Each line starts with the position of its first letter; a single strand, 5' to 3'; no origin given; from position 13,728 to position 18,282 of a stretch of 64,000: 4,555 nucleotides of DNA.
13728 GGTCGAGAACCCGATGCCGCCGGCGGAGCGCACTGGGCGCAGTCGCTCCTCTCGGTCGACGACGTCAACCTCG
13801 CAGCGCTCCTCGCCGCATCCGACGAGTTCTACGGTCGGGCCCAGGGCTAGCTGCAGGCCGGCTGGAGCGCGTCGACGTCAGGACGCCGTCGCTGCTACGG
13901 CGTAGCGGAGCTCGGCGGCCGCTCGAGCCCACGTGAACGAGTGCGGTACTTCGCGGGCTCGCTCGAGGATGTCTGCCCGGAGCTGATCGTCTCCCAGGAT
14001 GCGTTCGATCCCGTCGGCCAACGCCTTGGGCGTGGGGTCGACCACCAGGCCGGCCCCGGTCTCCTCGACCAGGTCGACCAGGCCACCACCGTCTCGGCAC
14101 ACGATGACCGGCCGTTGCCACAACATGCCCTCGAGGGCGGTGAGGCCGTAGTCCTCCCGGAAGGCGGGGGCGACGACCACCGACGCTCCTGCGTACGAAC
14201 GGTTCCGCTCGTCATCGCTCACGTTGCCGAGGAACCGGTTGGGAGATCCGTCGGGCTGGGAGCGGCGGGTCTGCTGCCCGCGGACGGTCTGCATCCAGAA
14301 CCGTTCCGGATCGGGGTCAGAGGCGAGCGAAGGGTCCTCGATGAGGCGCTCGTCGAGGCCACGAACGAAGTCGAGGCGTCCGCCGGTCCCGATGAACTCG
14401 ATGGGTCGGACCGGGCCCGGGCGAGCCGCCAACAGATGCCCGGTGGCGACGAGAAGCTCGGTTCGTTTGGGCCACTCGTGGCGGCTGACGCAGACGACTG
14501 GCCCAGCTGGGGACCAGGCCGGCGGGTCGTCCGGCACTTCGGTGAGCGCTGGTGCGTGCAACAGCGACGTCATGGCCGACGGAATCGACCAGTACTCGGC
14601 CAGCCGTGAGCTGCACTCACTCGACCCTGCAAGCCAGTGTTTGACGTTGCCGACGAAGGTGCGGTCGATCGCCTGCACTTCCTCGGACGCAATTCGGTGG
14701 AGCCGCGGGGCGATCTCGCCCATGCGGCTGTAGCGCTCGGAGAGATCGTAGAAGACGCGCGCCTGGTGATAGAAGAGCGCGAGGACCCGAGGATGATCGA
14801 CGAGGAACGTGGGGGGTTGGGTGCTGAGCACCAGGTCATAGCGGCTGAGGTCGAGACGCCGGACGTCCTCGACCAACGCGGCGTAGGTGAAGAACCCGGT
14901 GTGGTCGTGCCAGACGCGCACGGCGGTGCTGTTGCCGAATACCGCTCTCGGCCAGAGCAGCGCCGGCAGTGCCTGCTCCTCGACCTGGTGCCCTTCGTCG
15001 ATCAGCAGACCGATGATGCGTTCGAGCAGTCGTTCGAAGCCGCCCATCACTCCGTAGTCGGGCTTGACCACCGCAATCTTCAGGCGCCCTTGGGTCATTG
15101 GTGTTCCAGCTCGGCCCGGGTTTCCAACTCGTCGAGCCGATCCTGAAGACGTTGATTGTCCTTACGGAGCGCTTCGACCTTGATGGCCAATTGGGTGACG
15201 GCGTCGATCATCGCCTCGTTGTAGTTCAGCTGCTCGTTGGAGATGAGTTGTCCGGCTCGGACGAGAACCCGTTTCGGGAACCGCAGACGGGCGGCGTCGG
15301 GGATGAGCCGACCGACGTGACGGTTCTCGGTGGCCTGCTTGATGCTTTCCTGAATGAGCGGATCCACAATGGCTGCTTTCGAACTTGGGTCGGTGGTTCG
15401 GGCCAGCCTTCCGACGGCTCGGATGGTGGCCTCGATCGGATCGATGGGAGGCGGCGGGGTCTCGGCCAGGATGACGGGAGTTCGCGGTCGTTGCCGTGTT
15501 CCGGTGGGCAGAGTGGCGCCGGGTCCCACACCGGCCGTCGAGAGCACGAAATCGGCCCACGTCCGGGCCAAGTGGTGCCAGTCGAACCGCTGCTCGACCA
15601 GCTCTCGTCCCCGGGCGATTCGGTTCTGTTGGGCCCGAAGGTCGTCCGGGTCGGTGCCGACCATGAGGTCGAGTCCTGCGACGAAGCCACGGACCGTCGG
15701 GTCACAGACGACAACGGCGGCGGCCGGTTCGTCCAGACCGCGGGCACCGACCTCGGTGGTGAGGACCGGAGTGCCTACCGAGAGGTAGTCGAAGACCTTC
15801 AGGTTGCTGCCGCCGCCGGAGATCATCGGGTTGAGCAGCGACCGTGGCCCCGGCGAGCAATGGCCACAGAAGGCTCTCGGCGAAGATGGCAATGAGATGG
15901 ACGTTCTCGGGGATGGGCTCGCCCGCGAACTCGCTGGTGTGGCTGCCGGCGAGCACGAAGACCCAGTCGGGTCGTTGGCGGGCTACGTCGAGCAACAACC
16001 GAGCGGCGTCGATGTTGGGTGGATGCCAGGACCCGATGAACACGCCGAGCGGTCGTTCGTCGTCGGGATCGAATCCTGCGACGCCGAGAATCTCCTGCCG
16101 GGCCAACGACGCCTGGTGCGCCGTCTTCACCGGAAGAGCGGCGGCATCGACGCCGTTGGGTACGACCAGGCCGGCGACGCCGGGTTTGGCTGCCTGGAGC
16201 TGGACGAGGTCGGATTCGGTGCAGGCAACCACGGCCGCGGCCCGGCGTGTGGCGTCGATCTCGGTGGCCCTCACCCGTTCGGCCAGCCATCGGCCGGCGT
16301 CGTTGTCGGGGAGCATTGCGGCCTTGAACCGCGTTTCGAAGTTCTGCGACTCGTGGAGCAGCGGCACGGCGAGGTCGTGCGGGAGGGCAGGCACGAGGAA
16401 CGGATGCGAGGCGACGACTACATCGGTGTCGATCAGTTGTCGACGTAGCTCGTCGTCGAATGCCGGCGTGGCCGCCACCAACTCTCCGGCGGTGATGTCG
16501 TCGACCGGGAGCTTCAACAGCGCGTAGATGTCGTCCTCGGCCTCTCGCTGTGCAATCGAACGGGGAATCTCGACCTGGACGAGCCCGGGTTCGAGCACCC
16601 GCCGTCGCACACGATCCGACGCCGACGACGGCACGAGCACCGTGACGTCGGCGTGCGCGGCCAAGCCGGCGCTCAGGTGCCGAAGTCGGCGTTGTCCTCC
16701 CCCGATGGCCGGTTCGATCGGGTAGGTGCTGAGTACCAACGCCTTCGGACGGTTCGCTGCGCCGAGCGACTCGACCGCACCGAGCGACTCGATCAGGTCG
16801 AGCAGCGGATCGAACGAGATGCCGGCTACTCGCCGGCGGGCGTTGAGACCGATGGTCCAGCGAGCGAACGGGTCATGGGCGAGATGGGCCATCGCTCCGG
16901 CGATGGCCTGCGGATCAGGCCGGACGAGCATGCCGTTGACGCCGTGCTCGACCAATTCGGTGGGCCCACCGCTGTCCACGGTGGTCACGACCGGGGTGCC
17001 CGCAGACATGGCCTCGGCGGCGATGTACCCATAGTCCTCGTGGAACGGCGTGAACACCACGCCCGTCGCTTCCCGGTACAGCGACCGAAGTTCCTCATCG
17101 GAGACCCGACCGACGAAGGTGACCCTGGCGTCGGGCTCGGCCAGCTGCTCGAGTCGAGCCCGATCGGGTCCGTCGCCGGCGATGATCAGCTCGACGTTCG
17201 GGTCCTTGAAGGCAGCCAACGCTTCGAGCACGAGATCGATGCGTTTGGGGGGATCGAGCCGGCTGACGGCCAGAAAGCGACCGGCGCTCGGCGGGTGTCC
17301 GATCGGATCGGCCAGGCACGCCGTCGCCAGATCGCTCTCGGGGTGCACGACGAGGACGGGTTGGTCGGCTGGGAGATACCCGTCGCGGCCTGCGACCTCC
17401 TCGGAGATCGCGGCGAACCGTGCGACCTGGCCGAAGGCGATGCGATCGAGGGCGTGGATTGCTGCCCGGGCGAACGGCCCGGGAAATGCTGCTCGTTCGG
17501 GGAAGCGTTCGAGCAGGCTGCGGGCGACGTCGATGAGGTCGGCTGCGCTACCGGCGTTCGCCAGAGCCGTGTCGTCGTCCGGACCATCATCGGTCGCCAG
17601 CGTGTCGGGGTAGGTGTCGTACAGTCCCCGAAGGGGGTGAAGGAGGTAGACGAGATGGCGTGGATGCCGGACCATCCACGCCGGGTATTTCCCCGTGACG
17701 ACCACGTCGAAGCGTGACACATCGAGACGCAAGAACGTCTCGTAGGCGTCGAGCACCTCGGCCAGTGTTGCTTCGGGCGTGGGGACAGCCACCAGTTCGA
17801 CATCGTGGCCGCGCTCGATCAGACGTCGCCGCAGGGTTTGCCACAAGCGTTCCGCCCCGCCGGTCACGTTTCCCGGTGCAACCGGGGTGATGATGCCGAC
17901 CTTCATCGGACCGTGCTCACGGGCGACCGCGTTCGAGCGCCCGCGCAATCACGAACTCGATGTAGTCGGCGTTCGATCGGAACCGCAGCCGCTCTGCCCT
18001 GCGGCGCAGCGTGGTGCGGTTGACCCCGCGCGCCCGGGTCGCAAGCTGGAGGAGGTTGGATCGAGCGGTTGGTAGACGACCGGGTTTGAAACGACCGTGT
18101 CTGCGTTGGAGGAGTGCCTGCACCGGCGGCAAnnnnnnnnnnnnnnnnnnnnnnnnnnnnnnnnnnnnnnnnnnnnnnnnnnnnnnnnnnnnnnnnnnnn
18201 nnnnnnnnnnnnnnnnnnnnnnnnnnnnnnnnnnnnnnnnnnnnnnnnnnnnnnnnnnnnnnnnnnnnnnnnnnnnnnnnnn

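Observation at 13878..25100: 11-kb translationally coupled operon: paralogous GT4 genes with methylmalonyl-CoA mutase and MeaB embedded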

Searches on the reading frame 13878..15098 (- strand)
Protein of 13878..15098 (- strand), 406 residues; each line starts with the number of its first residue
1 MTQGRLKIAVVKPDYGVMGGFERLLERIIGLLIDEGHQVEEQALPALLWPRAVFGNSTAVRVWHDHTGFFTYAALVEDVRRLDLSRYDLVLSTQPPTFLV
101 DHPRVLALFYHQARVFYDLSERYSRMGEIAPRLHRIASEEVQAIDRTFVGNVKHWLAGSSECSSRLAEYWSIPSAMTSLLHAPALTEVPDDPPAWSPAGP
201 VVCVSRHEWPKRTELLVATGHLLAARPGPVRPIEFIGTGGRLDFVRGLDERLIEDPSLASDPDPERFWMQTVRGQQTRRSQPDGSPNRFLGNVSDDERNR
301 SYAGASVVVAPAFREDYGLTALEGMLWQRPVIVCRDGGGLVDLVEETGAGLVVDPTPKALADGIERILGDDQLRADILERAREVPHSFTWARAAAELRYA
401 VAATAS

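Call 4: search_protein_families(library=pfam, proteins=[window:13878-15098:-], max_evalue=0.01)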
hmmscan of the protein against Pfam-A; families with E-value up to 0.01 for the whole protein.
window:13878-15098:- (406 aa): 3 families
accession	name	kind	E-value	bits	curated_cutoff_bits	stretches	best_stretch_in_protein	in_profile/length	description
PF00534.26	Glycos_transf_1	-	1.6e-14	54.3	26.4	1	288-383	76-171/172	Glycosyl transferases group 1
PF13692.12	Glyco_trans_1_4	-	8.1e-13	49.3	27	1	287-370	61-142/142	Glycosyl transferases group 1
PF20706.3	GT4-conflict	-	4.2e-07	29.7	26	1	296-397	273-385/385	Family 4 Glycosyltransferase in conflict systems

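Call 6: search_protein_families(library=ncbifam, proteins=[window:13878-15098:-], max_evalue=0.01)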
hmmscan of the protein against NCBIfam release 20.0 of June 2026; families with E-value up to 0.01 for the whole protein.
window:13878-15098:- (406 aa): 20 families
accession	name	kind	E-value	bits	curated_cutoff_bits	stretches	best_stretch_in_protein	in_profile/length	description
TIGR03449.1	mycothiol_MshA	equivalog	7.6e-13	48.1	462.5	1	288-399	287-398/406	D-inositol-3-phosphate glycosyltransferase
NF041876.1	EPS_EpsE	equivalog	2.5e-11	43.5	400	1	288-396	279-388/389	exopolysaccharide biosynthesis GT4 family glycosyltransferase EpsE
TIGR04047.1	MSMEG_0565_glyc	hypoth_equivalog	8.8e-10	38.2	259.85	1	287-395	259-365/373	MSMEG_0565 family glycosyltransferase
NF041010.1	glycosy_Agl16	equivalog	1.5e-06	27.3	575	1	288-397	237-344/352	glycosylation protein Agl16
NF053787.1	GlcN_PG_synth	equivalog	1.8e-06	27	480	1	297-397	254-352/361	N-acetylglucosaminyl phosphatidylglycerol synthase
TIGR02468.1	sucrsPsyn_pln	equivalog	2.3e-06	25.7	1143.95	1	306-394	573-661/1051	sucrose-phosphate synthase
TIGR03999.1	thiol_BshA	equivalog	6.5e-06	25.3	273.7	1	288-388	258-357/375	N-acetyl-alpha-D-glucosaminyl L-malate synthase BshA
NF012028.0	PRK15484.1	subfamily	1.6e-05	24.2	618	1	289-394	261-368/380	lipopolysaccharide N-acetylglucosaminyltransferase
NF050056.1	ProtGlycPglH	equivalog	2.2e-05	23.7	600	1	288-388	238-337/354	GalNAc-alpha-(1->4)-GalNAc-alpha-(1->3)-diNAcBac-PP-undecaprenol alpha-1,4-N-acetyl-D-galactosaminyltransferase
TIGR03088.1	stp2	hypoth_equivalog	2.7e-05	23.4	409.05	1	305-395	273-364/374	TIGR03088 family PEP-CTERM/XrtA system glycosyltransferase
TIGR02095.1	glgA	subfamily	4.3e-05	22.4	328.45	1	299-372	363-443/477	glycogen/starch synthase, ADP-glucose type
NF046085.1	XrtY_assoc_Gly1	equivalog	0.00011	21.2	400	1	289-383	269-362/387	XrtY-associated glycosyltransferase XYAG1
NF038295.1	EPS_HpsP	equivalog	0.00014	21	550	1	289-395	272-378/388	hormogonium polysaccharide biosynthesis glycosyltransferase HpsP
TIGR02472.1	sucr_P_syn_N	equivalog_domain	0.00036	19.5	576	1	306-372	342-408/439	sucrose-phosphate synthase, putative, glycosyltransferase domain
TIGR02149.1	glgA_Coryne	subfamily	0.00088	18.5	302.4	1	299-394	278-380/391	glycogen synthase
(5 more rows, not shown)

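Call 65: list_cluster_members(proteins=[P0002, window:13878-15098:-, window:19128-21272:-])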
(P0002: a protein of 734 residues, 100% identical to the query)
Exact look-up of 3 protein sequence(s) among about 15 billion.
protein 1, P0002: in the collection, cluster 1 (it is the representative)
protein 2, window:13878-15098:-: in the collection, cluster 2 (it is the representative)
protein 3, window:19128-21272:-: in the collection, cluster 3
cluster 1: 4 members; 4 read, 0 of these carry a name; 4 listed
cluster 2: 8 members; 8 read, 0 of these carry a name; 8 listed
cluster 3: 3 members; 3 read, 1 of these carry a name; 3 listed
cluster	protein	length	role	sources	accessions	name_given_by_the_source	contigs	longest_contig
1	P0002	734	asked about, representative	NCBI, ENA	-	-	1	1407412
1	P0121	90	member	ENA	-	-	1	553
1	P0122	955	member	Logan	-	-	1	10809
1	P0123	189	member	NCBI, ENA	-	-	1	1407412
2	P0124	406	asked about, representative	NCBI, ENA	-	-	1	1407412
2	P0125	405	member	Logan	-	-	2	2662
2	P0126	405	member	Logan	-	-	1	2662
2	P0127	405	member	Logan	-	-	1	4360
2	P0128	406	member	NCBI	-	-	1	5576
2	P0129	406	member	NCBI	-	-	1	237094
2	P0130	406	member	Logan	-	-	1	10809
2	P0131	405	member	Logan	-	-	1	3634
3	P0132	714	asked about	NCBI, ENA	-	-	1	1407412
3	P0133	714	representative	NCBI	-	-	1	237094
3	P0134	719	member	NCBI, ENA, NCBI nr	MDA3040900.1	MAG: methylmalonyl-CoA mutase [Actinomycetota bacterium] | methylmalonyl-CoA mutase [Actinomycetota bacterium]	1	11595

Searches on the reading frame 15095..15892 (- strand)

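Call 4: search_protein_families(library=pfam, proteins=[window:15095-15892:-], max_evalue=0.01)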
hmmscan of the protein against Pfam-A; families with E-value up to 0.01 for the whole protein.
window:15095-15892:- (265 aa): 1 family
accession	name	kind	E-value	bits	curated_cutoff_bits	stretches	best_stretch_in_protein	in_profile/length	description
PF13524.12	Glyco_trans_1_2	-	0.00046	20.6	25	1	25-113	59-143/144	Glycosyl transferase-like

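Call 6: search_protein_families(library=ncbifam, proteins=[window:15095-15892:-], max_evalue=0.01)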
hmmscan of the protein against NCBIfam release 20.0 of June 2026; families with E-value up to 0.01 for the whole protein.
window:15095-15892:- (265 aa): 0 families

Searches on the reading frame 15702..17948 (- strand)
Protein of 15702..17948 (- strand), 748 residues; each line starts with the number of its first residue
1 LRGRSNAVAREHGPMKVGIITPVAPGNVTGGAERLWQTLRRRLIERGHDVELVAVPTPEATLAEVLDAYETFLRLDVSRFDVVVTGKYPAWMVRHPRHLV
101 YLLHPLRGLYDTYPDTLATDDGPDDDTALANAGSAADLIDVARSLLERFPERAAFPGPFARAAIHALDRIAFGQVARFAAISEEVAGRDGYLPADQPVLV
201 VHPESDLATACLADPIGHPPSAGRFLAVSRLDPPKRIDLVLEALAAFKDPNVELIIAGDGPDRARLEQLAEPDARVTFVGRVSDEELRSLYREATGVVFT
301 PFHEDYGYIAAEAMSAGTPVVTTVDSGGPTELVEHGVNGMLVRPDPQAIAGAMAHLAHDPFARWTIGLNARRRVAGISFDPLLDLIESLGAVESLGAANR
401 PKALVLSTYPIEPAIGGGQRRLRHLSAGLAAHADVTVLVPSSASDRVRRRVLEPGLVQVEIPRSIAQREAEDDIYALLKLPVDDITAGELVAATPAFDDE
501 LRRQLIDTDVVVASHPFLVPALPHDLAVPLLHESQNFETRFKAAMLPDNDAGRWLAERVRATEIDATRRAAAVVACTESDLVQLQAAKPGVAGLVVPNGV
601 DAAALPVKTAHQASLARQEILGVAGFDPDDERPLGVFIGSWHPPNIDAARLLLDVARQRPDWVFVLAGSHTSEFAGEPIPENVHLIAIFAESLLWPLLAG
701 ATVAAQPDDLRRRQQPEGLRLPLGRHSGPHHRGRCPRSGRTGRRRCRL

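Call 4: search_protein_families(library=pfam, proteins=[window:15702-17948:-], max_evalue=0.01)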
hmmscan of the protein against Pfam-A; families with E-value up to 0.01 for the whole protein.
window:15702-17948:- (748 aa): 7 families
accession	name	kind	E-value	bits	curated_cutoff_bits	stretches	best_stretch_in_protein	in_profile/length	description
PF13692.12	Glyco_trans_1_4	-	7.4e-32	111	27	1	224-359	3-142/142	Glycosyl transferases group 1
PF00534.26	Glycos_transf_1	-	5.3e-31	107.9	26.4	1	224-372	17-171/172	Glycosyl transferases group 1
PF13439.12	Glyco_transf_4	-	4.3e-11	43.6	28.5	2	415-602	1-168/170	Glycosyltransferase Family 4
PF20706.3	GT4-conflict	-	8.9e-09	35.2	26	1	193-330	169-318/385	Family 4 Glycosyltransferase in conflict systems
PF13579.12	Glyco_trans_4_4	-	2.5e-05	25.1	29.7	1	416-599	1-158/158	Glycosyl transferase 4-like domain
PF02350.25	Epimerase_2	-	0.00074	18.9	30.6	1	234-359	197-319/347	UDP-N-acetylglucosamine 2-epimerase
PF13524.12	Glyco_trans_1_2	-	0.0036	17.7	25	0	241-374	6-129/144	Glycosyl transferase-like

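Call 6: search_protein_families(library=ncbifam, proteins=[window:15702-17948:-], max_evalue=0.01)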
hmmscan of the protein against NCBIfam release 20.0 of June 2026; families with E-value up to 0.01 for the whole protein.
window:15702-17948:- (748 aa): 29 families (the best 25 are shown)
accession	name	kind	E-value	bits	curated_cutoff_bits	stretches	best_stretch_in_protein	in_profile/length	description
NF041876.1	EPS_EpsE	equivalog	6.7e-22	78.3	400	1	223-375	215-377/389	exopolysaccharide biosynthesis GT4 family glycosyltransferase EpsE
TIGR04157.1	glyco_rSAM_CFB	subfamily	6e-18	65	400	1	226-341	231-347/406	TIGR04157 family glycosyltransferase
TIGR03449.1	mycothiol_MshA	equivalog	8.7e-17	61.1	462.5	1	216-380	214-390/406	D-inositol-3-phosphate glycosyltransferase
TIGR03088.1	stp2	hypoth_equivalog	7.5e-14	51.5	409.05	1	224-375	196-354/374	TIGR03088 family PEP-CTERM/XrtA system glycosyltransferase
TIGR04047.1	MSMEG_0565_glyc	hypoth_equivalog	2.4e-13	49.9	259.85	1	226-361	197-343/373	MSMEG_0565 family glycosyltransferase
TIGR03999.1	thiol_BshA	equivalog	1.4e-12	47.2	273.7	1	228-374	205-353/375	N-acetyl-alpha-D-glucosaminyl L-malate synthase BshA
NF041010.1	glycosy_Agl16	equivalog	3.3e-11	42.6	575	1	226-369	183-327/352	glycosylation protein Agl16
TIGR04063.1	stp3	hypoth_equivalog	4e-11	42.4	442.05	1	237-372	228-373/397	TIGR04063 family PEP-CTERM/XrtA system glycosyltransferase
NF050056.1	ProtGlycPglH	equivalog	1.9e-10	40.3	600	1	226-375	183-335/354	GalNAc-alpha-(1->4)-GalNAc-alpha-(1->3)-diNAcBac-PP-undecaprenol alpha-1,4-N-acetyl-D-galactosaminyltransferase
NF046085.1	XrtY_assoc_Gly1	equivalog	2.7e-10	39.7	400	1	223-374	210-364/387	XrtY-associated glycosyltransferase XYAG1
NF047880.1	glyco_SdgA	exception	4.7e-10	38.6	800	1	223-345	316-441/488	serine-aspartate repeat adhesin O-glycosyltransferase SdgA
TIGR02149.1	glgA_Coryne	subfamily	6.1e-10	38.8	302.4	1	226-371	208-367/391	glycogen synthase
NF038229.1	Glyco4_Geo_Pelo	equivalog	1.4e-09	37.4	400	1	233-374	172-316/338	GPMC system family 4 glycosyltransferase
NF007396.0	PRK09922.1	equivalog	3.1e-09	36.2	385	1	224-344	184-310/361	lipopolysaccharide 1,6-galactosyltransferase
NF038295.1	EPS_HpsP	equivalog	4.1e-09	35.9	550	1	203-373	188-366/388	hormogonium polysaccharide biosynthesis glycosyltransferase HpsP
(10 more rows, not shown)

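Call 7: find_related_loci(query=window:15893-17906:-, collection=genome_contigs, flank=10000)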
Query window:15893-17906:- (671 aa) in genome_contigs; peptide patterns used: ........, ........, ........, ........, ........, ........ (x = any residue, [..] = any of these).
156 stretches matched a pattern; 44 encode a relative of the query (tblastn E <= 1e-3); 44 distinct loci.
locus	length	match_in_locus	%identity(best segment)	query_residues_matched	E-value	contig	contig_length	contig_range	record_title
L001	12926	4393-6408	63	1-671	0e+0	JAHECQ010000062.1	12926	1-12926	MAG: Acidimicrobiales bacterium isolate Ww173 NODE_10421_length_12926_cov_2.492932, whole genome shotgun sequence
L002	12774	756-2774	54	1-671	0e+0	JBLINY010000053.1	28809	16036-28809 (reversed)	MAG: Acidimicrobiales bacterium isolate 3300053785_183 Ga0535658_0003021, whole genome shotgun sequence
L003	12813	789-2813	53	1-671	0e+0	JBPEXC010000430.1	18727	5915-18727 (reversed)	MAG: Acidimicrobiales bacterium isolate MAG14 MAG14_MAG14_430, whole genome shotgun sequence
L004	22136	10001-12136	47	1-671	4e-180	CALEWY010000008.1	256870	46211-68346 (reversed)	MAG: uncultured Acidimicrobiales bacterium isolate R2_Bin_Bin_115_sub_1 genome assembly, contig: c_000000704262, whole g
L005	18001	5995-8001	49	1-671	3e-174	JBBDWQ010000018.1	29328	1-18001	MAG: Acidimicrobiales bacterium isolate LejiaD_68_331 Lejia_D_2580_length_29328_cov_203, whole genome shotgun sequence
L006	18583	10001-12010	52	1-671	0e+0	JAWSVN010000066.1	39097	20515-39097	MAG: Acidimicrobiales bacterium isolate PJM02_PBAT_act1 EcoflexJ0_contig_938, whole genome shotgun sequence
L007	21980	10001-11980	42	2-658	9e-136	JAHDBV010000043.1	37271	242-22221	MAG: Acidimicrobiales bacterium isolate MAG-119 RZ_3056, whole genome shotgun sequence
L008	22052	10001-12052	41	16-671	2e-131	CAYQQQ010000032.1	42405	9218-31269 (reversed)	MAG TPA_asm: uncultured Microthrixaceae bacterium isolate SRP292972_co1_121 genome assembly, contig: NODE_518_length_424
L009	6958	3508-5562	40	1-671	3e-127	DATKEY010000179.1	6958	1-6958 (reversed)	MAG TPA_asm: Candidatus Dormiibacterota bacterium isolate SMAG_U14511 k141_1697469, whole genome shotgun sequence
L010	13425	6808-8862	40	1-671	1e-122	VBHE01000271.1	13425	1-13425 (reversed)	MAG: Chloroflexi bacterium isolate CF_96 14_1009_12_20cm_scaffold_8892, whole genome shotgun sequence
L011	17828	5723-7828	38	1-671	1e-122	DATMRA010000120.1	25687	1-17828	MAG TPA_asm: Candidatus Acidiferrales bacterium isolate SMAG_U12943 k141_1076723, whole genome shotgun sequence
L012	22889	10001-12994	34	1-669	7e-121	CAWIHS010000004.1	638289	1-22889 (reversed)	MAG: uncultured Gammaproteobacteria bacterium isolate MFD03804.bin.1.238 genome assembly, contig: contig_2954, whole gen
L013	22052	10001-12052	41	1-671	4e-119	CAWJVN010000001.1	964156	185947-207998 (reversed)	MAG: uncultured Chloroflexia bacterium isolate MFD04580.bin.1.38 genome assembly, contig: contig_35604, whole genome sho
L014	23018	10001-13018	35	1-669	2e-117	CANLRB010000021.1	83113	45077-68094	uncultured Pseudoalteromonas sp. isolate 995-G.fasta genome assembly, contig: NODE_21, whole genome shotgun sequence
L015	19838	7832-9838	33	1-669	6e-117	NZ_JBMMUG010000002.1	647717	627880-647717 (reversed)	Pseudoalteromonas sp. SSM20 contig2, whole genome shotgun sequence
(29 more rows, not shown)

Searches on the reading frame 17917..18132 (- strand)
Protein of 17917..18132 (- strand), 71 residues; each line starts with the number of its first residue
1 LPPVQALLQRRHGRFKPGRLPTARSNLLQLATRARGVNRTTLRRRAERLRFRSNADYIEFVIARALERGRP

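Call 6: search_protein_families(library=ncbifam, proteins=[window:17917-18132:-], max_evalue=0.01)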
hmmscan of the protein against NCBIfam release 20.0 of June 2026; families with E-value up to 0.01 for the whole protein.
window:17917-18132:- (71 aa): 0 families

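Call 77: search_protein_representatives(protein=window:17917-18132:-)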
Query: 71 residues. Proteins with E-value up to 0.001 (for the whole library): 2; up to 1e-10: 1; up to 1e-30: 0. The best 2 are listed.
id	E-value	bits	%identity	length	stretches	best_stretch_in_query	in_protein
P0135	6.4e-16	73.8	67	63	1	13-70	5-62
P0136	6.8e-06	42.2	41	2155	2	6-22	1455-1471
